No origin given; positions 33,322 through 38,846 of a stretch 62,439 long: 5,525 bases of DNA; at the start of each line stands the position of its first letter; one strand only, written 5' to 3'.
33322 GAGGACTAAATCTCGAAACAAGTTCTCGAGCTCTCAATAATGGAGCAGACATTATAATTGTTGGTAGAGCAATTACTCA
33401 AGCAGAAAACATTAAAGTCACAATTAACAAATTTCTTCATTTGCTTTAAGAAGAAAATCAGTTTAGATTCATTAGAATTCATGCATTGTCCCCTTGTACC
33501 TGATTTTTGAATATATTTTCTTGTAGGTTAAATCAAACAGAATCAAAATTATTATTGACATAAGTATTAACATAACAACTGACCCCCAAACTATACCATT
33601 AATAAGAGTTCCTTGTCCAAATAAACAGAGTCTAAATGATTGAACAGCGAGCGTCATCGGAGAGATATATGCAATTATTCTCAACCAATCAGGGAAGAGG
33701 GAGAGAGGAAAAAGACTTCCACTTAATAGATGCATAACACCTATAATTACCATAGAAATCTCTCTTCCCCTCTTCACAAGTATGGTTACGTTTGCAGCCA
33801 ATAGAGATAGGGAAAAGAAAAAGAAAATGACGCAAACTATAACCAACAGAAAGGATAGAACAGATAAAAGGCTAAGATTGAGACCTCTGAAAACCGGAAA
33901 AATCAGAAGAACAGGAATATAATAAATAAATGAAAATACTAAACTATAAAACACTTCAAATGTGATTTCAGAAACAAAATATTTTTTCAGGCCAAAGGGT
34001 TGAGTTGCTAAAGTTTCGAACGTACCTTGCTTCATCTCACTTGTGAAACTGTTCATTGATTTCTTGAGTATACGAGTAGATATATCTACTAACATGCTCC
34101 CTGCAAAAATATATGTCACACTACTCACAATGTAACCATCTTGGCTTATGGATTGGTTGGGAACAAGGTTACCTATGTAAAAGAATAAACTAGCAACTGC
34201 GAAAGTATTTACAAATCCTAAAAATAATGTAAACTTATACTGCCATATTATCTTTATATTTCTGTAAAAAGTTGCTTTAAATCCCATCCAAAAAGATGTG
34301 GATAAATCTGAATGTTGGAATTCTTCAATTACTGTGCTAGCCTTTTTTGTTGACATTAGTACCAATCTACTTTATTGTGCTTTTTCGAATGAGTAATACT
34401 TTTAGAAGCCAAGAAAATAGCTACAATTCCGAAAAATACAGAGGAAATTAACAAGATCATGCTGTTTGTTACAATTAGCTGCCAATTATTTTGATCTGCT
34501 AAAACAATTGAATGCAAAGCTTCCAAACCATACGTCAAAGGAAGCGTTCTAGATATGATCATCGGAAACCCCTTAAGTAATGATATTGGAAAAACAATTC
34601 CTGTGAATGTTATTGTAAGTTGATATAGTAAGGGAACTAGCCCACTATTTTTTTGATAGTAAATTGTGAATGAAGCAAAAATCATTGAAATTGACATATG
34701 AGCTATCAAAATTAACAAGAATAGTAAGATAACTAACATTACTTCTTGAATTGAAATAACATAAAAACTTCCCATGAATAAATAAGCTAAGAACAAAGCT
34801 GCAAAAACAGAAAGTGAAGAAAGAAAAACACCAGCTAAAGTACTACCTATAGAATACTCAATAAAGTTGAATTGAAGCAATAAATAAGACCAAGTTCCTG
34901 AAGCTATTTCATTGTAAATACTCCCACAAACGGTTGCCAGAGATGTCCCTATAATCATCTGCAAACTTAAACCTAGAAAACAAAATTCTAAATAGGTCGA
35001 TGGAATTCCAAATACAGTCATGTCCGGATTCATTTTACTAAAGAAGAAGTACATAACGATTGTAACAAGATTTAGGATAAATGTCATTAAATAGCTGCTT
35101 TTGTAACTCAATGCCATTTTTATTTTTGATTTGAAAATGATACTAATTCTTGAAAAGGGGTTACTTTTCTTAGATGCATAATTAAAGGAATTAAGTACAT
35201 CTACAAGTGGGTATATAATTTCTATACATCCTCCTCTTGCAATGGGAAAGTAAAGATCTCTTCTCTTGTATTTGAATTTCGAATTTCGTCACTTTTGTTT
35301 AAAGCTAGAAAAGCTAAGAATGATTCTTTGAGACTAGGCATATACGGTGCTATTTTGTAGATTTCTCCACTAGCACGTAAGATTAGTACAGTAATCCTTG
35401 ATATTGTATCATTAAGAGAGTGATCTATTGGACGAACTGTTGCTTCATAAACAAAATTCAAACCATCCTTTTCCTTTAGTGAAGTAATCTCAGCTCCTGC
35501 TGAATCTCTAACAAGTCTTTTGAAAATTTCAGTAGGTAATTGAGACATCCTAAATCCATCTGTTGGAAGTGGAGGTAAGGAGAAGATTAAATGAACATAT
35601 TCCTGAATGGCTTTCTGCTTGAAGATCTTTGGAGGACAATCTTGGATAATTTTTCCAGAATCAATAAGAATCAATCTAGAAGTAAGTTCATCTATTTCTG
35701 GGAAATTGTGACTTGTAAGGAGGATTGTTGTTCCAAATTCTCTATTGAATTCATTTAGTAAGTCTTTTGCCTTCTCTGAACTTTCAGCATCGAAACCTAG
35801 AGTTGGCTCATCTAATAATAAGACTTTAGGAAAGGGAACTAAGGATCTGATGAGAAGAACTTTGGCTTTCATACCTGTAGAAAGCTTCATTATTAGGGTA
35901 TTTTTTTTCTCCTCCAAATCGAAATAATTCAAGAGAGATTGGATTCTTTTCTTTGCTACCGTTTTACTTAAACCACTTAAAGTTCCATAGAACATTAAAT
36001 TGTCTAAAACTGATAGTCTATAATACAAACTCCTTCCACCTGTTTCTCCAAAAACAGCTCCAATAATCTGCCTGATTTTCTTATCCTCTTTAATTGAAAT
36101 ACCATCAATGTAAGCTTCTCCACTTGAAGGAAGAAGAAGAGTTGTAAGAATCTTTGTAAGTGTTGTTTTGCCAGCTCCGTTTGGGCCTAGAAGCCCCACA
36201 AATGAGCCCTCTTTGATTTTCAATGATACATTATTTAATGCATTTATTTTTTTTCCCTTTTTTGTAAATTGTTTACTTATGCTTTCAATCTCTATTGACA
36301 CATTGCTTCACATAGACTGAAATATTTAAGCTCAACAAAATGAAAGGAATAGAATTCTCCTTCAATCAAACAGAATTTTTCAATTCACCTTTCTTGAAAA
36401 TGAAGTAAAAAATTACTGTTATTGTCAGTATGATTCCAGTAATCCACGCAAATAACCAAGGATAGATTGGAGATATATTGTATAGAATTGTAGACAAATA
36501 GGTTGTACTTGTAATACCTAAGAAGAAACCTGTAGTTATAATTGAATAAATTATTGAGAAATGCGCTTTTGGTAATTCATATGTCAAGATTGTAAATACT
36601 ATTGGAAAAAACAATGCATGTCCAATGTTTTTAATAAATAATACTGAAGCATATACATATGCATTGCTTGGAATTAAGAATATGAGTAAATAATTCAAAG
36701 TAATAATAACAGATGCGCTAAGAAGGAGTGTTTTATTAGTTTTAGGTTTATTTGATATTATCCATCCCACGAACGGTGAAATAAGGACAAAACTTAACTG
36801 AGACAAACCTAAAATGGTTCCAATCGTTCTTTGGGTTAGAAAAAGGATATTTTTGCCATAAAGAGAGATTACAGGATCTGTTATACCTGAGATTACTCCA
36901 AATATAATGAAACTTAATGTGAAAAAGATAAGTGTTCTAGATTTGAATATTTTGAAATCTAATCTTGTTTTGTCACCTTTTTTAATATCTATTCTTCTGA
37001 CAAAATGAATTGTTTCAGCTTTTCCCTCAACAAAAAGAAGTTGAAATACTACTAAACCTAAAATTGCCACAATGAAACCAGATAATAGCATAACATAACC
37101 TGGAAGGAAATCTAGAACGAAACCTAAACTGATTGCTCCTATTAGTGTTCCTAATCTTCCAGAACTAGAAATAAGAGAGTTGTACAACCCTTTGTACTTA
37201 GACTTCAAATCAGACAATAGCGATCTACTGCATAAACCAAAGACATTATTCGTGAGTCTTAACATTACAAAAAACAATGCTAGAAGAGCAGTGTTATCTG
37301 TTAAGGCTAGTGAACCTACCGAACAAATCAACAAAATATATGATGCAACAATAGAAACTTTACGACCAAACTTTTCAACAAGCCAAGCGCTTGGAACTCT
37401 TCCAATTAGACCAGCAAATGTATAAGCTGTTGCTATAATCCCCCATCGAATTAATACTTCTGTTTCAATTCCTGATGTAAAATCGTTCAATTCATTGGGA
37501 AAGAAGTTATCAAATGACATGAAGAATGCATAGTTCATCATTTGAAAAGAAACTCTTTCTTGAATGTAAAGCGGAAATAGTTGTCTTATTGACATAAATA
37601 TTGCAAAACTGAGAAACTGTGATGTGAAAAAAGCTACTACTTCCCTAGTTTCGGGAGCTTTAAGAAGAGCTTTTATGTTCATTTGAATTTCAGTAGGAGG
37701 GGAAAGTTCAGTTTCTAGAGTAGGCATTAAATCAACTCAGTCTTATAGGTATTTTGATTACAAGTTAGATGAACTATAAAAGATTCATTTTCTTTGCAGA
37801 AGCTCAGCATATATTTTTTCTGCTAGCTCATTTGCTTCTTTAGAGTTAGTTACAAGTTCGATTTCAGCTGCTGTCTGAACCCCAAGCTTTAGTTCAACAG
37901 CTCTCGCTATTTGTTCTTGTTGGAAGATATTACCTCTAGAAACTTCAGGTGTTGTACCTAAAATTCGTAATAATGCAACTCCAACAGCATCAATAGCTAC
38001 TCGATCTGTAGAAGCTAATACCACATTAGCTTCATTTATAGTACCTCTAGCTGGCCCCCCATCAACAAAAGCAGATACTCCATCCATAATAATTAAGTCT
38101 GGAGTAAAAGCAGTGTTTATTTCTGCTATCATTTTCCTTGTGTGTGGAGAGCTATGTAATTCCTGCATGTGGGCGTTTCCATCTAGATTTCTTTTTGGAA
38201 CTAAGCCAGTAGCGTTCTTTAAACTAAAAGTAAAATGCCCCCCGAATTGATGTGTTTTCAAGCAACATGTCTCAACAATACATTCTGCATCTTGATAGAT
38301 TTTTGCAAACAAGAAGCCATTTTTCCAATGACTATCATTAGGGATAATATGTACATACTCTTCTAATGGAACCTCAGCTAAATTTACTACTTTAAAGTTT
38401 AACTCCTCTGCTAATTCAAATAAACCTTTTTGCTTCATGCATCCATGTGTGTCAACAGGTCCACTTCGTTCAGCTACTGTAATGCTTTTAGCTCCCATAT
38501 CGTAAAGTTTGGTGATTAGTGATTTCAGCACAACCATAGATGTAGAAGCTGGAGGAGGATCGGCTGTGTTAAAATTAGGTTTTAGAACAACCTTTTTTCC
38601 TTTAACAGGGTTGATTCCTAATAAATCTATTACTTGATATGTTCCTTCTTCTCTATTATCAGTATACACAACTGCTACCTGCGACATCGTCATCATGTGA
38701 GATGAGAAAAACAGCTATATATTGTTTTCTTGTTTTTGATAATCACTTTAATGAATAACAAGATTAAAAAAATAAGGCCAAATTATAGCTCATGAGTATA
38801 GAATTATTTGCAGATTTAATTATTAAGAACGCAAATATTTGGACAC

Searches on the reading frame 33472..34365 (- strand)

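Call 58: search_protein_families(library=pfam, proteins=[window:33472-34365:-], max_evalue=0.001)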
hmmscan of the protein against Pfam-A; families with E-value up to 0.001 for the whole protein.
window:33472-34365:- (297 aa): 2 families
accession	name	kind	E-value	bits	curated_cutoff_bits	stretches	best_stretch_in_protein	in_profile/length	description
PF01061.29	ABC2_membrane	-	1.3e-15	58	26.9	1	29-249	3-211/211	ABC-2 type transporter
PF12698.13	ABC2_membrane_3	-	3.9e-07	29.9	31.6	1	104-276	181-344/347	ABC-2 family transporter protein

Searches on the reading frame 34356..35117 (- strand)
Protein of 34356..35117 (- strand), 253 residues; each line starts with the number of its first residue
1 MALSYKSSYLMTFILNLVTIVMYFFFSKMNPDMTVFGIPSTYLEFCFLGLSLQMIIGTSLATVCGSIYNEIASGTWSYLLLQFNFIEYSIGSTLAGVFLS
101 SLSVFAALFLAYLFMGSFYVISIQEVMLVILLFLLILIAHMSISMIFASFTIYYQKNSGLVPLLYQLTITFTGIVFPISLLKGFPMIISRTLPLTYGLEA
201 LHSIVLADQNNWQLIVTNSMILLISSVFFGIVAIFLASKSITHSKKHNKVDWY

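Call 58: search_protein_families(library=pfam, proteins=[window:34356-35117:-], max_evalue=0.001)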
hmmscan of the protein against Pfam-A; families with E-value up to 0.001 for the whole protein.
window:34356-35117:- (253 aa): 2 families
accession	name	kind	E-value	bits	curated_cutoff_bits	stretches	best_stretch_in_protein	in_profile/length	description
PF01061.29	ABC2_membrane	-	1.7e-05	24.9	26.9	1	17-204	26-209/211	ABC-2 type transporter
PF12698.13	ABC2_membrane_3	-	0.00018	21.2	31.6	1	73-235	190-347/347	ABC-2 family transporter protein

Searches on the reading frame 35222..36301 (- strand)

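Call 58: search_protein_families(library=pfam, proteins=[window:35222-36301:-], max_evalue=0.001)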
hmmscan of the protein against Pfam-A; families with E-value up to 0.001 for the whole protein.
window:35222-36301:- (359 aa): 2 families
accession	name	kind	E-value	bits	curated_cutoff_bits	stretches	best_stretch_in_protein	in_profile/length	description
PF00005.33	ABC_tran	-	7.5e-29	101.5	25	1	22-167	1-136/137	ABC transporter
PF13304.12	AAA_21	-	4.7e-10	40.5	27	1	123-203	221-302/304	AAA domain, putative AbiEii toxin, Type IV TA system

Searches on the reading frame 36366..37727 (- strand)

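Call 58: search_protein_families(library=pfam, proteins=[window:36366-37727:-], max_evalue=0.001)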
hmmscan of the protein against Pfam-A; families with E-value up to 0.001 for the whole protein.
window:36366-37727:- (453 aa): 1 family
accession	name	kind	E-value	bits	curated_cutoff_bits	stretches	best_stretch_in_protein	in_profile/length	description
PF07690.21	MFS_1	-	4.5e-27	95.3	33.4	1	96-405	35-343/347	Major Facilitator Superfamily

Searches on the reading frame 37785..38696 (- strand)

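Call 58: search_protein_families(library=pfam, proteins=[window:37785-38696:-], max_evalue=0.001)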
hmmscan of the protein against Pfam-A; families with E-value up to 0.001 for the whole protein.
window:37785-38696:- (303 aa): 1 family
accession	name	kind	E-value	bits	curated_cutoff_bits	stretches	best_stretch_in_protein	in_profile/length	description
PF04015.17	DUF362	-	2.5e-41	142.4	24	1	36-240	1-199/200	Domain of unknown function (DUF362)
